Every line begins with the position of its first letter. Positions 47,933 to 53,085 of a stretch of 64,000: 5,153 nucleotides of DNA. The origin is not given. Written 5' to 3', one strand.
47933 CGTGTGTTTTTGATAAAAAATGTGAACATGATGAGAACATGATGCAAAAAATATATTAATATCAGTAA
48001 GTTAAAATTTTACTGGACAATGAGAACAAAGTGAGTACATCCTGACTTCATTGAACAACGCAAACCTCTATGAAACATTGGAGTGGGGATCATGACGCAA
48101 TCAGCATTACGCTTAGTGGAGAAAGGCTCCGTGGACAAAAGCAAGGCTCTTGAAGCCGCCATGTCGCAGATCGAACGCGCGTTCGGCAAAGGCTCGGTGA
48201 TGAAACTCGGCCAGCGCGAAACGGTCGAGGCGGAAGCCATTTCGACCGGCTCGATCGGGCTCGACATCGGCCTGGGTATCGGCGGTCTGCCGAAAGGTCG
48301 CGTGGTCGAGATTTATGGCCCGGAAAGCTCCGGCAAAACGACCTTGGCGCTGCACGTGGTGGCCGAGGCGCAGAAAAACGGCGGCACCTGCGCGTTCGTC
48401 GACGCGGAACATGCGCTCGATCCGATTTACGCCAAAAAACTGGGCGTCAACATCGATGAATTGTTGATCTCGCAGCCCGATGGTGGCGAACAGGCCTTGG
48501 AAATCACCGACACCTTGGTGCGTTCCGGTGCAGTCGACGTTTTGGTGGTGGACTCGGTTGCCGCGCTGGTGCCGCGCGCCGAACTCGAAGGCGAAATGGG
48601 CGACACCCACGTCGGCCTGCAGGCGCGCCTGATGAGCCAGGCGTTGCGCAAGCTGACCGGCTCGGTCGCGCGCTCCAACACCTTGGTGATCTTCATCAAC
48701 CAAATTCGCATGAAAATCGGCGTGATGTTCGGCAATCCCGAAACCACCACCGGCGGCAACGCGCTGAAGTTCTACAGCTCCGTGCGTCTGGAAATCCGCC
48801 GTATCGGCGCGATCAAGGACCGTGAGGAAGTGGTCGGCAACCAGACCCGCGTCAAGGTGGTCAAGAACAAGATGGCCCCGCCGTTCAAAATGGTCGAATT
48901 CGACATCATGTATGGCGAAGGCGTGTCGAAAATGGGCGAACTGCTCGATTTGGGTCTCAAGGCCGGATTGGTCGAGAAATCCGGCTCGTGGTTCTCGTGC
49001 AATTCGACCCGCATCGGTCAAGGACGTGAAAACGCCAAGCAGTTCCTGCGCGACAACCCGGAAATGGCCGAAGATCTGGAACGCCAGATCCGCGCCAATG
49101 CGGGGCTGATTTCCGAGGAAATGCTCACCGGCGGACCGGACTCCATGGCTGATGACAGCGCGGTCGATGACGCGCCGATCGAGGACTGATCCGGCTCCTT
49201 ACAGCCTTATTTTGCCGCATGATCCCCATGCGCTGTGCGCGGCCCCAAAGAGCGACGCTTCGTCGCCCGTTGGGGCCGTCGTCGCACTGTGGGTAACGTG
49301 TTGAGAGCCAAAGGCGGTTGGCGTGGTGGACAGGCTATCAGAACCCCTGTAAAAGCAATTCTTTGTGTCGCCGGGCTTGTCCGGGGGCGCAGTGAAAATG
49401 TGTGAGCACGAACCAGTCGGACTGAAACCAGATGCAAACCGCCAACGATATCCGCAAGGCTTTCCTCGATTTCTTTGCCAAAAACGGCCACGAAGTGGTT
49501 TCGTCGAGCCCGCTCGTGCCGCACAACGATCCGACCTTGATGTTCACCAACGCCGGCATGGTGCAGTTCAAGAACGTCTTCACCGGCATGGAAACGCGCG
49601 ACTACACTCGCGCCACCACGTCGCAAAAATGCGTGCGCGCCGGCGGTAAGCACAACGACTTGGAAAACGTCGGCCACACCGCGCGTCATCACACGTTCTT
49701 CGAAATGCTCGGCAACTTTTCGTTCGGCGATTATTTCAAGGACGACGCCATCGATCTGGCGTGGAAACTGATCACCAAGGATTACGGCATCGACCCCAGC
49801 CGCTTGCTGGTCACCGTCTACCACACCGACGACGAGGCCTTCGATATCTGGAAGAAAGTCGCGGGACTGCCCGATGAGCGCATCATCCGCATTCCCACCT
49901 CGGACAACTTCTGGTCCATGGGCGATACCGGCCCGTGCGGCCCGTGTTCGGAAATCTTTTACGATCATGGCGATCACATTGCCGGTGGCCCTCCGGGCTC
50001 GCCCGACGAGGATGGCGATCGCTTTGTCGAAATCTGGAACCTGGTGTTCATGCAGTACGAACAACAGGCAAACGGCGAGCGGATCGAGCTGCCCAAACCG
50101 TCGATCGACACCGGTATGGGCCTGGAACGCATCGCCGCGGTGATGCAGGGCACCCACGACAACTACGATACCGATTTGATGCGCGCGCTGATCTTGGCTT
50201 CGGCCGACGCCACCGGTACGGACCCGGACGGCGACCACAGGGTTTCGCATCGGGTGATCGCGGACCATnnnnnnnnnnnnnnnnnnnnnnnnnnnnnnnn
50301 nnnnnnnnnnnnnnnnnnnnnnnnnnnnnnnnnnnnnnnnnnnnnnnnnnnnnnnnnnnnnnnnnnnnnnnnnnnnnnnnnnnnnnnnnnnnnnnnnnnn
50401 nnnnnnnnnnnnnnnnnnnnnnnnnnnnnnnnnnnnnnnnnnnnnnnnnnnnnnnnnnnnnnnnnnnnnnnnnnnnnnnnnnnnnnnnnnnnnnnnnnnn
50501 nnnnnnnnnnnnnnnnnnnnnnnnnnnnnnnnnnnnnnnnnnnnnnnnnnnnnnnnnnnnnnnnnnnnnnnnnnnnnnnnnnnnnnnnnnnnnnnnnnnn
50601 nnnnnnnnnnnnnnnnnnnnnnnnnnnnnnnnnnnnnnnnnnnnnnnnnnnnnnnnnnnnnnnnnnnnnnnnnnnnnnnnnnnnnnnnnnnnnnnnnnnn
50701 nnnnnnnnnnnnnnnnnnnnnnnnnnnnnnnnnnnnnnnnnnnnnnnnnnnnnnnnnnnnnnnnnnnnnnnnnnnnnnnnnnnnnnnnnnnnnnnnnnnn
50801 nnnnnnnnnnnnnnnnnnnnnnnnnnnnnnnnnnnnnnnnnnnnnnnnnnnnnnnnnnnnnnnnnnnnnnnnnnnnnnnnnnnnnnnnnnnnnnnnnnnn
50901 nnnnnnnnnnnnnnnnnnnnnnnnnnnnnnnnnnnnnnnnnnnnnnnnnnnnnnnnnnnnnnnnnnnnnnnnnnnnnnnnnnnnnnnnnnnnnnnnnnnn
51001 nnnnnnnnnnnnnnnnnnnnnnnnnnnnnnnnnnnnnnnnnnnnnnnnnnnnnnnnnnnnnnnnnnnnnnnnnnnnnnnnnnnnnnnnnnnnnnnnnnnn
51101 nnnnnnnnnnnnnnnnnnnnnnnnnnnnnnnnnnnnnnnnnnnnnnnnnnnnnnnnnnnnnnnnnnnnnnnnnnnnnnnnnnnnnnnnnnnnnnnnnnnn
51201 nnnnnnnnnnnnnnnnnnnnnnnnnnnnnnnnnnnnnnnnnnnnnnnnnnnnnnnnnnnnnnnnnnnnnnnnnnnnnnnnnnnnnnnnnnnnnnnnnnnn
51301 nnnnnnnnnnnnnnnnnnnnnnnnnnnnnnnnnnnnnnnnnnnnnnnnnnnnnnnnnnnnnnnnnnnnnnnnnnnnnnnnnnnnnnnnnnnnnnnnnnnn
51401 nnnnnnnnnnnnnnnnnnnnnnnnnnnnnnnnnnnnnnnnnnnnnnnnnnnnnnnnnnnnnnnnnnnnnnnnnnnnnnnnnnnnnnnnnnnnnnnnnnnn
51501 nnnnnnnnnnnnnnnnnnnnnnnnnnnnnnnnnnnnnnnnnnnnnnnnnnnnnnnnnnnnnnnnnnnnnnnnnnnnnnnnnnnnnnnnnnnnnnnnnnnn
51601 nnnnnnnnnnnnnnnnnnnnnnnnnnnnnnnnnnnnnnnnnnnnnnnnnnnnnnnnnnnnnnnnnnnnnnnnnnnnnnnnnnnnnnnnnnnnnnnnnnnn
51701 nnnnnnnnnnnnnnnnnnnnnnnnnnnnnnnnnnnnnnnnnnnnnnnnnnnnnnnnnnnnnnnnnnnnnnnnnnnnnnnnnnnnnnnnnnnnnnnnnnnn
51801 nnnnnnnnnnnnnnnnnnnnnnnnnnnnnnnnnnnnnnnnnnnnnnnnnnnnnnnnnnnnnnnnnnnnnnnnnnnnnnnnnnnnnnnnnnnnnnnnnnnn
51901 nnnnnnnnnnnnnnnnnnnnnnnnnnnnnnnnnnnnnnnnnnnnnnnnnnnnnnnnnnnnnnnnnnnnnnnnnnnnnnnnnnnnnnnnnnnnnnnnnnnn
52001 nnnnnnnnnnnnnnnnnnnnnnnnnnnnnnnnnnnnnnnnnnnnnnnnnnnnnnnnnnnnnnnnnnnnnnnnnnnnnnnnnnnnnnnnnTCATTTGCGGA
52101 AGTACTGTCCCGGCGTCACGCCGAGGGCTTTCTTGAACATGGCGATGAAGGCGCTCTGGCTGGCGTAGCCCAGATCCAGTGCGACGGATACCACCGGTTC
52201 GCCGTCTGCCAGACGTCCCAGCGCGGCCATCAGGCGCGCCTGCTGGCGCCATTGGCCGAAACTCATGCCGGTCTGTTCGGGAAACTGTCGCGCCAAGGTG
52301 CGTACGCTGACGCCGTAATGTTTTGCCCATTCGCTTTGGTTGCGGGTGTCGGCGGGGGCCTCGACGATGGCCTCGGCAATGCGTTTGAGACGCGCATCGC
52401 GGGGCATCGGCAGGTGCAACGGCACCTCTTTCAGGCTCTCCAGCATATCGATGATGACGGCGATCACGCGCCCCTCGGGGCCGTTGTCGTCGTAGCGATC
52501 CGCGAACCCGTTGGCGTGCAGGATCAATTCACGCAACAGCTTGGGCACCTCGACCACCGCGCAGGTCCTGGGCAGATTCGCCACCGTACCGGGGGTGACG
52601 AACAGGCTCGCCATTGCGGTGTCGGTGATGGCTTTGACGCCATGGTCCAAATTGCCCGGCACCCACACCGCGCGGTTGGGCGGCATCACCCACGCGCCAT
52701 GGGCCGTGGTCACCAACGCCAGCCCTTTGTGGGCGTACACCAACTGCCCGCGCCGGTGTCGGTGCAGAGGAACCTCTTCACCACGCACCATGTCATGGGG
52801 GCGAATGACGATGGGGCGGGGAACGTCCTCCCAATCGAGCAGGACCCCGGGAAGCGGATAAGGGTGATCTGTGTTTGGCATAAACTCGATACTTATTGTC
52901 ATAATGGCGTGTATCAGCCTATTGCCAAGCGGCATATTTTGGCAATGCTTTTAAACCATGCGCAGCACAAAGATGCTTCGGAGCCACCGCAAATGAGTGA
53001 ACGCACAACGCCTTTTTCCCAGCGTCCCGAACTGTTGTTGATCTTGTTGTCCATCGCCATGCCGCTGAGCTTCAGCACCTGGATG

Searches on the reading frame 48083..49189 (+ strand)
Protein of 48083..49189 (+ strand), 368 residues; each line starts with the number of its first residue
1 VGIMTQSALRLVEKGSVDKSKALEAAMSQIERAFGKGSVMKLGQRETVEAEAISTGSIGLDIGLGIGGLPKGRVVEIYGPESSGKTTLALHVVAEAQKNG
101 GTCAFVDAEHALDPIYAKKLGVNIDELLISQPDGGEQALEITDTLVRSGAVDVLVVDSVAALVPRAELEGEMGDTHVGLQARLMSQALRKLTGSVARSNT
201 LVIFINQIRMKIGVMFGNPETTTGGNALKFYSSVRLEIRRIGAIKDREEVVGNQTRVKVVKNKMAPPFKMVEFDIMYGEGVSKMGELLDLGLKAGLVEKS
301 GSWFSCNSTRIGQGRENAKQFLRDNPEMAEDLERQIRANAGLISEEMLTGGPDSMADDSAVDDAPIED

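Call 55: search_protein_families(library=pfam, proteins=[window:48083-49189:+], max_evalue=0.0001)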
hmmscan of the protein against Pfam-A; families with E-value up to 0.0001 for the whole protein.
window:48083-49189:+ (368 aa): 4 families
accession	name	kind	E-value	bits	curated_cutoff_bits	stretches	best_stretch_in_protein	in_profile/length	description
PF00154.27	RecA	-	1.5e-145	483.9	27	1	21-282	1-262/262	recA bacterial DNA recombination protein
PF21096.2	RecA_C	-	9.2e-25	87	27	1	285-340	1-56/57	RecA C-terminal domain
PF08423.17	Rad51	-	7.6e-09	35.6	22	1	52-240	7-211/244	Rad51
PF06745.19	ATPase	-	7e-08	32.6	26.6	1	54-127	2-77/231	KaiC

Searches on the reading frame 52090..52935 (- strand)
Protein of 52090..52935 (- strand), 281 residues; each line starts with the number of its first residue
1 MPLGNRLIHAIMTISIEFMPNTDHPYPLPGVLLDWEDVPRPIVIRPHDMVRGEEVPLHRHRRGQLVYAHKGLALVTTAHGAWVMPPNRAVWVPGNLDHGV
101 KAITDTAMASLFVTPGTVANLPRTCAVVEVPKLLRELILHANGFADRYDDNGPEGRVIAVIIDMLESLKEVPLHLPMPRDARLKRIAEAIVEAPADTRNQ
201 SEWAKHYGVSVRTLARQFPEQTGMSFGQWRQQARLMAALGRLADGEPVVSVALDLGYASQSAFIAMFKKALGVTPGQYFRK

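Call 56: search_protein_families(library=pfam, proteins=[window:52090-52935:-], max_evalue=0.0001)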
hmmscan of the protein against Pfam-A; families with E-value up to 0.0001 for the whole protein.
window:52090-52935:- (281 aa): 3 families
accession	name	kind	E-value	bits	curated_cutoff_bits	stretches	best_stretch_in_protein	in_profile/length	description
PF12833.13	HTH_18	-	1.3e-23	83.6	33.6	1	203-280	1-79/80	Helix-turn-helix domain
PF00165.29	HTH_AraC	-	6.3e-13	49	26.6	1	244-279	7-41/42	Bacterial regulatory helix-turn-helix proteins, AraC family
PF07883.17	Cupin_2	-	1.4e-05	25.1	27.2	1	51-113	7-69/70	Cupin domain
